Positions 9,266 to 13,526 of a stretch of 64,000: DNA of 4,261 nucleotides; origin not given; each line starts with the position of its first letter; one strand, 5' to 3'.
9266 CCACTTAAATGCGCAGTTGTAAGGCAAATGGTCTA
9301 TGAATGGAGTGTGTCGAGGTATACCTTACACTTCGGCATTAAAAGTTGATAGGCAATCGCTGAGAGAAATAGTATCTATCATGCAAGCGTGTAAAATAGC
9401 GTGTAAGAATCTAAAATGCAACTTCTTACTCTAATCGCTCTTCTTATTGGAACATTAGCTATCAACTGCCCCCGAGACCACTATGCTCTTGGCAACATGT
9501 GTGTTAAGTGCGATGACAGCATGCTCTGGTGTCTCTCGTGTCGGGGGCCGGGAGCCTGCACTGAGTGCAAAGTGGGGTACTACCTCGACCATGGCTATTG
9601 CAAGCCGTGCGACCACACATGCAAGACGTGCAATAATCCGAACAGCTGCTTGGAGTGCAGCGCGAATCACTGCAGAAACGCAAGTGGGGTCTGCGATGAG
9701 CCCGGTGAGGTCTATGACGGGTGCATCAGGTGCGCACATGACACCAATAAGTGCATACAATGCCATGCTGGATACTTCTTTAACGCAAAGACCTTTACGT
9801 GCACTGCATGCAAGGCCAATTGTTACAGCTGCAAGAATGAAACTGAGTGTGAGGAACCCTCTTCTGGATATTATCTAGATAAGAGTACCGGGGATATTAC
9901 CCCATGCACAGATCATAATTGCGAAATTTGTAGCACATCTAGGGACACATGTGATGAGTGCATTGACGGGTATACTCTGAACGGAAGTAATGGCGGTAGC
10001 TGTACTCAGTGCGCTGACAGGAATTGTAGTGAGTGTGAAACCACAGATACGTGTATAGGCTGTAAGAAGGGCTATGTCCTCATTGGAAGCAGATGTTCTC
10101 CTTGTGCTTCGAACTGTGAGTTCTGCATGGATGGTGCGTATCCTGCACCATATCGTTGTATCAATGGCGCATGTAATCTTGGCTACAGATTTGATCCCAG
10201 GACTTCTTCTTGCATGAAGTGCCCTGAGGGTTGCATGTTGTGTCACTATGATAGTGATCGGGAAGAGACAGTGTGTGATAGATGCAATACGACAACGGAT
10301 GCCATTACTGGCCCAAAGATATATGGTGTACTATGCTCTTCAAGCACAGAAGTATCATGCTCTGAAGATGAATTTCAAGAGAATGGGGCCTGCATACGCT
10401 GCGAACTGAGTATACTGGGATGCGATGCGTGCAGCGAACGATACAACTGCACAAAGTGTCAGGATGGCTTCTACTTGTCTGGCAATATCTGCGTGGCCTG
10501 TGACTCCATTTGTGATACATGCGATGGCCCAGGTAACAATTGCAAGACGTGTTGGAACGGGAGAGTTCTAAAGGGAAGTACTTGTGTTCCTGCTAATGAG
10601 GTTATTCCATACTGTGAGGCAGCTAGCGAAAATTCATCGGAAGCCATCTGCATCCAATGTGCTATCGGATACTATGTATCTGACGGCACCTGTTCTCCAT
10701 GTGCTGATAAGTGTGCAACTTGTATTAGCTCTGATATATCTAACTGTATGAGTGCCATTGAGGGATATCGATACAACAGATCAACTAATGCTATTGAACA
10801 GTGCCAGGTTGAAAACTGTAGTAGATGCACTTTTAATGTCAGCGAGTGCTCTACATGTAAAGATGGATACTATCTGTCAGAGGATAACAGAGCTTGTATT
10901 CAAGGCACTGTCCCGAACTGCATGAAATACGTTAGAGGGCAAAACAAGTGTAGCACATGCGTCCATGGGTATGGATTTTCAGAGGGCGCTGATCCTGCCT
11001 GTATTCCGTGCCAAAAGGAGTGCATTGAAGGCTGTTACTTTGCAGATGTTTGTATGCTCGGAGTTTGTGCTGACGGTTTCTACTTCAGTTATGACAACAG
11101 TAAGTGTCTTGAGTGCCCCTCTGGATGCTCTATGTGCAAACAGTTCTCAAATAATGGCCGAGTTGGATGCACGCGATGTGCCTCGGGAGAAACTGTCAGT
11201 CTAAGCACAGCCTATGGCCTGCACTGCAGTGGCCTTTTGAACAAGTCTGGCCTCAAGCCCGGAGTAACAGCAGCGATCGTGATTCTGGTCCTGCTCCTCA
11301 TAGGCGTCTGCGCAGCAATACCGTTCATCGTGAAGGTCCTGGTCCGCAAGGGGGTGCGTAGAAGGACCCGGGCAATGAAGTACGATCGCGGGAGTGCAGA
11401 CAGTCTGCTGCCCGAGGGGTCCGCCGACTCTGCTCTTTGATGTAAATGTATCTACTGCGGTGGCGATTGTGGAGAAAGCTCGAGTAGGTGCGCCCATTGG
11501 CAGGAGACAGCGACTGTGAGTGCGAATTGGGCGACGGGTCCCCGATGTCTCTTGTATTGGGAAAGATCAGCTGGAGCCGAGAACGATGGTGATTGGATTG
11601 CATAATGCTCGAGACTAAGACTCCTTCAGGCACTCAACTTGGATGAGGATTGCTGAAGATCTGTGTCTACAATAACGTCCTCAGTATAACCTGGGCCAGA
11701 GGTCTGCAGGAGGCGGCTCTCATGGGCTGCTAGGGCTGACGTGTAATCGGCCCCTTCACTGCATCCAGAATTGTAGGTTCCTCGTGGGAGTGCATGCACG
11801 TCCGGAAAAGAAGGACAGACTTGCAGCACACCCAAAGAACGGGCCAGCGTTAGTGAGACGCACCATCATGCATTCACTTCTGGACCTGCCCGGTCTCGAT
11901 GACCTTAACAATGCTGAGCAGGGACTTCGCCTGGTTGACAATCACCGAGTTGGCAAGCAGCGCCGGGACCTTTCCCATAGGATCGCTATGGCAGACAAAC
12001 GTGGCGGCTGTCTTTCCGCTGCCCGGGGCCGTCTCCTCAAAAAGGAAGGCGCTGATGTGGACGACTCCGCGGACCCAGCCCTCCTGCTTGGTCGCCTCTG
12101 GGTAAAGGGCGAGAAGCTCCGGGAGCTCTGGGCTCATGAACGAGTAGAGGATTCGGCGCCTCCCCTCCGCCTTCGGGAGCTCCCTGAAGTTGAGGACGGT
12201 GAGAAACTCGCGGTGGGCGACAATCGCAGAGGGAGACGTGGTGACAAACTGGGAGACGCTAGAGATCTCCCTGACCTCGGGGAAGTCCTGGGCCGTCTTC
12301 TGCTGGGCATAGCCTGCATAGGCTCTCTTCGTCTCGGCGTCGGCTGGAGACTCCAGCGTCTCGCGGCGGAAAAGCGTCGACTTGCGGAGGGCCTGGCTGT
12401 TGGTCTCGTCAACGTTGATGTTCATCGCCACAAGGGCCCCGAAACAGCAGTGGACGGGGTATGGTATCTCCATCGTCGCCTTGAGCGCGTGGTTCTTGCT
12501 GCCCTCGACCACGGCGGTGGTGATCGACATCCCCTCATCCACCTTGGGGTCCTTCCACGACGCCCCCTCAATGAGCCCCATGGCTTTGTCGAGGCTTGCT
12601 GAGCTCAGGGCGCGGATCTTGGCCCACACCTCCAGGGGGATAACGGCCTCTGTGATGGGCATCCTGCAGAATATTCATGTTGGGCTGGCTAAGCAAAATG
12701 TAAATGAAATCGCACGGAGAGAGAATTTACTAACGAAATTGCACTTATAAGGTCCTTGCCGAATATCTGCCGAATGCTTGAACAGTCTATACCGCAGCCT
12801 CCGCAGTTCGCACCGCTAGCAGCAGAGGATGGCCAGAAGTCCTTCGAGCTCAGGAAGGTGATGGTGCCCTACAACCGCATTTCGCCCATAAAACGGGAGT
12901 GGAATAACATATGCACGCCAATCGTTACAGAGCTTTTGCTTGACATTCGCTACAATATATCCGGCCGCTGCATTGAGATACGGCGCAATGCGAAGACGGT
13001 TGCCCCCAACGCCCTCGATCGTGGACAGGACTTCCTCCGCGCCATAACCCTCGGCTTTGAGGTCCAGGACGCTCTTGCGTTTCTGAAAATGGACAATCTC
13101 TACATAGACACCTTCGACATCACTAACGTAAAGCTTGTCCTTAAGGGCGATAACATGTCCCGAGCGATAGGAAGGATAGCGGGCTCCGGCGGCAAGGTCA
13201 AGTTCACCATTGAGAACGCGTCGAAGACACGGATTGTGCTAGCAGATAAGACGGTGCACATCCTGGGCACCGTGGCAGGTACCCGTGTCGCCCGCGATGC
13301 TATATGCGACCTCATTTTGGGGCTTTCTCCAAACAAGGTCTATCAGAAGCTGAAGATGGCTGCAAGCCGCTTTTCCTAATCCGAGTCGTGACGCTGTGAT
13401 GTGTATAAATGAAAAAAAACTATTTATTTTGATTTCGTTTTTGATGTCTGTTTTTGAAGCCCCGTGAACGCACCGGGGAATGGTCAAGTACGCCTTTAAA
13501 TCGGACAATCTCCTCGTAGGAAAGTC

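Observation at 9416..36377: Three high-cysteine membrane protein genes of different subtypes within 27 kb, among housekeeping genes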

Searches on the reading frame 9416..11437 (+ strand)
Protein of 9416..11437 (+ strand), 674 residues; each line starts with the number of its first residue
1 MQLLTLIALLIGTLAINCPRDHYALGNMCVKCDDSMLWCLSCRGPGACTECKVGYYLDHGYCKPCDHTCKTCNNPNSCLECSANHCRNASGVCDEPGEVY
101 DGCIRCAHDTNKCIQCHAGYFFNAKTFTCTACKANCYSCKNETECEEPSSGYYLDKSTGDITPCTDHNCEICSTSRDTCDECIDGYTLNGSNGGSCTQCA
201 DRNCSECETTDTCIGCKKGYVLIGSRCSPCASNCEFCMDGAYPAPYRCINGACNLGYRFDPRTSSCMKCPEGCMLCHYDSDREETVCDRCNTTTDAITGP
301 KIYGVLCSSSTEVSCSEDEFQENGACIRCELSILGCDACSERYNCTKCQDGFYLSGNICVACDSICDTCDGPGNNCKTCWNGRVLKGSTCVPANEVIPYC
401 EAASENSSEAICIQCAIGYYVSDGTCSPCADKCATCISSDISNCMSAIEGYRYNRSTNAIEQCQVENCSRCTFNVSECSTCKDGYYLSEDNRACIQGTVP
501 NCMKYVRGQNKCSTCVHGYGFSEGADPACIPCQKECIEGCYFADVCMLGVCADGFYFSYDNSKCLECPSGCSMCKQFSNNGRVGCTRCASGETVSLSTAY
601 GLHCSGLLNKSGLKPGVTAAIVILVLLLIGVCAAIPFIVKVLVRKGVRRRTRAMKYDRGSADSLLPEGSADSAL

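Call 6: search_protein_families(library=pfam, proteins=[window:9416-11437:+], max_evalue=0.01)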
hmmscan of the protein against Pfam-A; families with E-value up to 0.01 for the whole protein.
window:9416-11437:+ (674 aa): 1 family
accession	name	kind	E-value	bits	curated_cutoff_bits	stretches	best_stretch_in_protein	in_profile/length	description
PF03302.18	VSP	-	6.8e-19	68.4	31.4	3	334-393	261-320/397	Giardia variant-specific surface protein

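Call 8: list_cluster_members(proteins=[window:9416-11437:+, window:20130-22184:+, window:34584-36374:+, window:15717-17105:+, window:24805-26004:+, window:28926-29966:+, window:13877-15655:+])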
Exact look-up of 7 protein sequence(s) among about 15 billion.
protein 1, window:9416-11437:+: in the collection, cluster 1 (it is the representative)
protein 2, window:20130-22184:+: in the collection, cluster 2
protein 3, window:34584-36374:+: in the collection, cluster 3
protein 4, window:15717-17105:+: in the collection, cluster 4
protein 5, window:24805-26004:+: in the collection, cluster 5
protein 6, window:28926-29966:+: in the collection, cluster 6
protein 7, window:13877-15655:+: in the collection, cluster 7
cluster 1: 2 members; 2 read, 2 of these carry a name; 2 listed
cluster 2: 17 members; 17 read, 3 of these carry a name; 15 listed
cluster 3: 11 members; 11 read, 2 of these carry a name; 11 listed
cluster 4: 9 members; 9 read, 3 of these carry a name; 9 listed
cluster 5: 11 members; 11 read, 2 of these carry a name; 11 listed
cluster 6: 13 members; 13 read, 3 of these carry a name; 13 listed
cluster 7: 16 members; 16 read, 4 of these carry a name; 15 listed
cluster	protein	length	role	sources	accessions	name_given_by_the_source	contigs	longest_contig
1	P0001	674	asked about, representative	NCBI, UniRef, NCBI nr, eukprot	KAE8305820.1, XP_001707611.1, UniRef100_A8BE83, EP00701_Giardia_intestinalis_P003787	High cysteine membrane protein Group 5 [Giardia duodenalis] | High cysteine membrane protein Group 5 n=1 Tax=Giardia intestinalis (strain ATCC 50803 / ... | High cysteine membrane protein Group 5 [Giardia intestinalis]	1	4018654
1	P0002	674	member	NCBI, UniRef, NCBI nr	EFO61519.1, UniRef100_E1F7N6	High cysteine membrane protein Group 5 [Giardia lamblia P15] | High cysteine membrane protein Group 5 n=1 Tax=Giardia intestinalis (strain P15) ...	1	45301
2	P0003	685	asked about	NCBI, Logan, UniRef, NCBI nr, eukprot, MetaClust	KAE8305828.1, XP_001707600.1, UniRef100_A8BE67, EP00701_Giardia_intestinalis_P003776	High cysteine membrane protein [Giardia duodenalis] | High cysteine membrane protein n=1 Tax=Giardia intestinalis (strain ATCC 50803 / WB clone ... | High cysteine membrane protein [Giardia intestinalis]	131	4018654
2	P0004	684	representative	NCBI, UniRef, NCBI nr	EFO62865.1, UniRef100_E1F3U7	High cysteine protein [Giardia lamblia P15] | High cysteine protein n=1 Tax=Giardia intestinalis (strain P15) TaxID=658858 ...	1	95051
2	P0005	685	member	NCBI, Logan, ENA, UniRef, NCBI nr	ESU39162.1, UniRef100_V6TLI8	Hypothetical protein DHA2_150081 [Giardia duodenalis] | EGF-like domain-containing protein n=1 Tax=Giardia intestinalis TaxID=5741 ... | Hypothetical protein DHA2_150081 [Giardia intestinalis]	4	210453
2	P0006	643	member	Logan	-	-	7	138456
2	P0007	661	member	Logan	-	-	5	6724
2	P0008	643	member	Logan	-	-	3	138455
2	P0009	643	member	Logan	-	-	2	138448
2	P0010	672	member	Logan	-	-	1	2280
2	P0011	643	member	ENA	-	-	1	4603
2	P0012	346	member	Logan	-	-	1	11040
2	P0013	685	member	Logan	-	-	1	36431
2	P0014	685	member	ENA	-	-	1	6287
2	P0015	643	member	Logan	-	-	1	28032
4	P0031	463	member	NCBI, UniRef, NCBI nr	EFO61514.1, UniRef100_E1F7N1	Hypothetical protein GLP15_4619 [Giardia lamblia P15] | AAA-ATPase-like domain-containing protein n=1 Tax=Giardia intestinalis (strain P15) ...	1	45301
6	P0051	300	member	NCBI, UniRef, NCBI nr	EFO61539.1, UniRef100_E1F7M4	Chaperone protein dnaJ [Giardia lamblia P15] | Chaperone protein dnaJ n=1 Tax=Giardia intestinalis (strain P15) TaxID=658858 ...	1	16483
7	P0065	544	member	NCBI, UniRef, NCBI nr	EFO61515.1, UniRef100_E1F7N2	Src-associated protein-like protein [Giardia lamblia P15] | Src-associated protein-like protein n=1 Tax=Giardia intestinalis (strain P15) ...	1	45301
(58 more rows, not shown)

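Call 16: find_homologous_proteins(query=window:9416-11437:+)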
Query window:9416-11437:+ (674 aa): 33 proteins with E <= 0.001 among 2082 candidates.
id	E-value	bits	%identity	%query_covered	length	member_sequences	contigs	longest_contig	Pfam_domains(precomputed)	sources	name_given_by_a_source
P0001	0.0e+0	1572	100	100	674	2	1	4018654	PF03302.19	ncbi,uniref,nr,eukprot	ncbi:High cysteine membrane protein Group 5 [Giardia duodenalis]|uniref:High cysteine membrane prote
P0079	0.0e+0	1530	97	100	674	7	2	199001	PF03302.19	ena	-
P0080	0.0e+0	1061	71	95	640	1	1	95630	PF03302.19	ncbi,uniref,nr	ncbi:High cysteine membrane protein Group 5 [Giardia lamblia P15]|uniref:High cysteine membrane prot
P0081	0.0e+0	1061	68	100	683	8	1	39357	PF03302.19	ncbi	ncbi:Variant-specific surface protein, partial [Giardia duodenalis]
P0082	2.5e-154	534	42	96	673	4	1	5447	PF03302.19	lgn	-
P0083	4.6e-149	516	40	99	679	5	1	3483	PF03302.19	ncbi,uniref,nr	ncbi:Variant-specific surface protein [Giardia duodenalis]|uniref:Variant-specific surface protein n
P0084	4.8e-146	506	40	100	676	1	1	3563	PF03302.19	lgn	-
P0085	2.3e-132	461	39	96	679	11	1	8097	PF03302.19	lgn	-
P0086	4.7e-20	90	27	77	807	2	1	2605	PF03302.19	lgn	-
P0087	3.9e-19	87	27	56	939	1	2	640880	PF03302.19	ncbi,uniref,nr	ncbi:unnamed protein product [Blepharisma stoltei]|uniref:EGF-like domain-containing protein n=1 Tax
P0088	2.2e-17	81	25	73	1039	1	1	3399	-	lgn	-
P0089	2.3e-16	77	25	97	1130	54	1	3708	PF03302.19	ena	-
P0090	1.5e-15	75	26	62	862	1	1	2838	PF03302.19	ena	-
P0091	5.6e-13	66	29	67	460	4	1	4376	PF03302.19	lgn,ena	-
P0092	4.6e-12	63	25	45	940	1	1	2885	-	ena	-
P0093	8.8e-12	62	27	70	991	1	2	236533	PF15913.11,PF03302.19,PF01457.23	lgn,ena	-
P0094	3.6e-11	60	27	49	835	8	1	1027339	PF03302.19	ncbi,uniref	ncbi:hypothetical protein EIN_088130, partial [Entamoeba invadens IP1]|uniref:hypothetical protein n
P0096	8.7e-11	59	25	77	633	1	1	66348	PF03302.19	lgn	-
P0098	2.1e-8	51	28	69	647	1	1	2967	PF03302.19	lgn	-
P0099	4.2e-8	50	23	82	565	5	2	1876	PF03302.19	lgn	-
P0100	6.2e-8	50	27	85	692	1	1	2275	PF03302.19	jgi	jgi:hypothetical protein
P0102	2.5e-7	48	25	71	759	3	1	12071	PF03302.19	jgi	jgi:hypothetical protein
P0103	2.5e-6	44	28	75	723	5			PF03302.19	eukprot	eukprot:TRINITY_DN356_c0_g2_i4.p1 TRINITY_DN356_c0_g2~~TRINITY_DN356_c0_g2_i4.p1 ORF type:complete l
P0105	3.0e-5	41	25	69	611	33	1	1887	PF03302.19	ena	-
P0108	1.7e-4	38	25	83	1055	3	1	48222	PF03302.19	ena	-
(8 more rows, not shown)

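Call 18: find_encoding_contigs(protein=P0002, flank=10000, max_places=2)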
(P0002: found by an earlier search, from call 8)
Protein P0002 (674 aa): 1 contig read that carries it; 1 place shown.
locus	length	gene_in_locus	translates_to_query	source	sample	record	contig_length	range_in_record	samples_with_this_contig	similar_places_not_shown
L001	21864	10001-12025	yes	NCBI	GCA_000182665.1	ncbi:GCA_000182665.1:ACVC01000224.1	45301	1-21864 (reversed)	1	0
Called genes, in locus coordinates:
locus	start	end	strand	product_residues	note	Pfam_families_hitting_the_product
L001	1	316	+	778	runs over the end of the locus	-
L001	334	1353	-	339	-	-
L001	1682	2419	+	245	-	PF00318:Ribosomal_S2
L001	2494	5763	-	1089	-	-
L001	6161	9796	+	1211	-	PF00023:Ank (faint), PF12796:Ank_2, PF13606:Ank_3 (faint), PF13637:Ank_4 (faint), PF13857:Ank_5 (faint), PF12796:Ank_2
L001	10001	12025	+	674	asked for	PF03302:VSP (weak)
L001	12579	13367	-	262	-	-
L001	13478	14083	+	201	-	PF22891:KH_PNO1_2nd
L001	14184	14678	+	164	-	PF00237:Ribosomal_L22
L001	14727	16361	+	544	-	PF24814:WD40_Prp19 (faint), PF24817:WD40_WDHD1_1st (faint), PF25174:Beta-prop_THOC3, PF23414:Beta-prop_EML_2 (faint), PF25173:Beta-prop_WDR3_1st, PF25175:Beta-prop_WDR5, PF24782:WD40_MABP1-WDR62_2nd (weak), PF23381:Beta-prop_IFT122_1st (weak), +2 more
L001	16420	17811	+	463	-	PF09820:AAA-ATPase_like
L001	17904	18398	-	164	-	-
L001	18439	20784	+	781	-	PF13401:AAA_22 (faint), PF13476:AAA_23 (faint), PF02463:SMC_N (faint), PF00005:ABC_tran, PF13175:AAA_15 (faint), PF13304:AAA_21 (faint), PF12848:ABC_tran_Xtn, PF00005:ABC_tran, +1 more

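Call 19: find_encoding_contigs(protein=P0081, flank=10000, max_places=2)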
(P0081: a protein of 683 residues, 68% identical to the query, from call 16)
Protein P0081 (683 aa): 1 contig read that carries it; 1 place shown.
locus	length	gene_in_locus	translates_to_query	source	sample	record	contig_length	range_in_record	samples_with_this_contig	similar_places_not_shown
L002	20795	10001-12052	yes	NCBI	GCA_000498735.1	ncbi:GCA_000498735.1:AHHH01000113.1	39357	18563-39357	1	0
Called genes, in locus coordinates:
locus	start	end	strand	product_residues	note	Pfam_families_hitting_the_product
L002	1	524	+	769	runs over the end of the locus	-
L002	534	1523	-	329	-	-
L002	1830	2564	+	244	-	PF00318:Ribosomal_S2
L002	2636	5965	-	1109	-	-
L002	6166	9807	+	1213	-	PF00023:Ank (faint), PF12796:Ank_2, PF13606:Ank_3 (faint), PF13637:Ank_4 (faint), PF13857:Ank_5 (faint), PF12796:Ank_2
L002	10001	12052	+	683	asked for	PF03302:VSP (weak)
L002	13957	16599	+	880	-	-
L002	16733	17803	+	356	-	-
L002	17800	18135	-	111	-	PF05154:TM2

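Call 22: find_encoding_contigs(protein=P0004, flank=10000, max_places=2)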
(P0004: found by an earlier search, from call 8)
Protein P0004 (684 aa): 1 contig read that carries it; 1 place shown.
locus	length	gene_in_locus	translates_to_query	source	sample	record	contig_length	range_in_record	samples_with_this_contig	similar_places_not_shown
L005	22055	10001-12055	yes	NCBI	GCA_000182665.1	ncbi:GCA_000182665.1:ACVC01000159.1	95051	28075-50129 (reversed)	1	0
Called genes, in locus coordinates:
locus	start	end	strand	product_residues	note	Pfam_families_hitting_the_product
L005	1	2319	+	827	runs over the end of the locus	-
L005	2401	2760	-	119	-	-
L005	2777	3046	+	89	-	PF09341:Pcc1 (weak)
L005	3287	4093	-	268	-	PF01813:ATP-synt_D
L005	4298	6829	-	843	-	PF00069:Pkinase, PF07714:PK_Tyr_Ser-Thr, PF12796:Ank_2, PF12796:Ank_2, PF12796:Ank_2, PF12796:Ank_2, PF13637:Ank_4, PF12796:Ank_2, +6 more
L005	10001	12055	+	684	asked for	-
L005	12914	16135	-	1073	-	PF03302:VSP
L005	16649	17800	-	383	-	PF24758:LRR_At5g56370 (weak), PF12799:LRR_4 (faint), PF14580:LRR_9 (faint), PF00560:LRR_1 (faint), PF13855:LRR_8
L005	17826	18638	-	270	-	PF11069:CFAP298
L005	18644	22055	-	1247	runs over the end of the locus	PF05041:Pecanex_C (faint)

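Call 25: find_encoding_contigs(protein=P0051, flank=10000, max_places=2)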
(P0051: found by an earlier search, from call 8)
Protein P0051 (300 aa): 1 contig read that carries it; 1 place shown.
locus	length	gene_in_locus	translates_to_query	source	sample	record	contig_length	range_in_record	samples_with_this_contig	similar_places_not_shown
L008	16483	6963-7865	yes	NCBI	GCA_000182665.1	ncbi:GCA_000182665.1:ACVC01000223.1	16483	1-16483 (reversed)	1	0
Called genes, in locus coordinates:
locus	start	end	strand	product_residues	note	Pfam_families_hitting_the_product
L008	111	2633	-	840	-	PF04712:Radial_spoke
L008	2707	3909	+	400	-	-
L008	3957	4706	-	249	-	PF12796:Ank_2 (weak), PF13637:Ank_4 (faint), PF13857:Ank_5 (faint), PF00023:Ank (faint), PF13606:Ank_3 (faint), PF12796:Ank_2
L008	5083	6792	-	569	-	-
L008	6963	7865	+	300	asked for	PF00226:DnaJ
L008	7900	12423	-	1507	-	-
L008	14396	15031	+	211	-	-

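Call 61: search_solved_structures(query=window:9416-11437:+, max_evalue=0.01)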
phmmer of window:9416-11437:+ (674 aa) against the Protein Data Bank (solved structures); distinct sequences matched with E-value up to 0.01: 0.

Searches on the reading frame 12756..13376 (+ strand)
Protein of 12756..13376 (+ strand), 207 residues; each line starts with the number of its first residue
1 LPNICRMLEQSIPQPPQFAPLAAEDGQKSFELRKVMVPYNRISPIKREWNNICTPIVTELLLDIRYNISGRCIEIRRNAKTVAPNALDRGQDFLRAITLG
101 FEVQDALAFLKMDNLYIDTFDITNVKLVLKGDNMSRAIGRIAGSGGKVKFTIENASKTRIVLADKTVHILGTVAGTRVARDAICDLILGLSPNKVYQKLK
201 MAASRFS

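Call 10: search_protein_families(library=pfam, proteins=[window:12756-13376:+], max_evalue=0.001)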
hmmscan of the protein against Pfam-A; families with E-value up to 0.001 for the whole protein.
window:12756-13376:+ (207 aa): 1 family
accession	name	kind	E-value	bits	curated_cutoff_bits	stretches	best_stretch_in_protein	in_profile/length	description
PF22891.2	KH_PNO1_2nd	-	1.8e-30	105.3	27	1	116-205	1-89/90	Eukaryotic type KH-domain (KH-domain type I) (327.11.2)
